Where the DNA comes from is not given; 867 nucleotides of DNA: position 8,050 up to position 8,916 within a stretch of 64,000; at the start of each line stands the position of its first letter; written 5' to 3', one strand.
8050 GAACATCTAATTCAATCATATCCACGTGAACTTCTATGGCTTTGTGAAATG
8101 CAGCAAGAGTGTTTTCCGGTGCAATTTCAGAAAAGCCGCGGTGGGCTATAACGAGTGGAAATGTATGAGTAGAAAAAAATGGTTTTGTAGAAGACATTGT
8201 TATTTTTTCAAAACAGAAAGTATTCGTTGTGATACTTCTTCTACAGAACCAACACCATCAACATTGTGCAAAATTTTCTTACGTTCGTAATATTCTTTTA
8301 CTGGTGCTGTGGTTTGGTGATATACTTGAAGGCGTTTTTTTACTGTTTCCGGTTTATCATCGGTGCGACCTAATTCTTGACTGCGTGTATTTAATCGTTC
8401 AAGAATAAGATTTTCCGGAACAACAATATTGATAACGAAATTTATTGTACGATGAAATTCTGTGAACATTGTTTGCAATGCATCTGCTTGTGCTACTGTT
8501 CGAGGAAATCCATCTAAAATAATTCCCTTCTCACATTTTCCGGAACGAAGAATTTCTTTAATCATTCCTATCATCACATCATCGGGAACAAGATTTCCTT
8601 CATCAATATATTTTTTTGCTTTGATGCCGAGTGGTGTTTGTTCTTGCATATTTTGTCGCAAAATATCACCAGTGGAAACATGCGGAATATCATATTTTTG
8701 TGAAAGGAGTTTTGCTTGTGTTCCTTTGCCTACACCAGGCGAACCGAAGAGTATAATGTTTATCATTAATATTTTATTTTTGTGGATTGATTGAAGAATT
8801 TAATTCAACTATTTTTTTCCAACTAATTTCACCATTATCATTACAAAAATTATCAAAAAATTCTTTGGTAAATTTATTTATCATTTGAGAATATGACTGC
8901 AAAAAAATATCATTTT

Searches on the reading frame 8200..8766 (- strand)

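Call 70: search_protein_families(library=pfam, proteins=[window:8200-8766:-], max_evalue=0.00001)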
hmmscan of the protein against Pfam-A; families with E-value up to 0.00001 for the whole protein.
window:8200-8766:- (188 aa): 4 families
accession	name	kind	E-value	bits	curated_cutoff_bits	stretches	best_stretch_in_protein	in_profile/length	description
PF00406.28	ADK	-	4.9e-54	183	26.8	1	6-164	1-150/151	Adenylate kinase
PF13207.12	AAA_17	-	3e-30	105.7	27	1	7-143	1-136/136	AAA domain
PF13238.12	AAA_18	-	4.2e-07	30.9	29.4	1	4-136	1-119/128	AAA domain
PF13671.12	AAA_33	-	6.2e-06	27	27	1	4-145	2-135/143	AAA domain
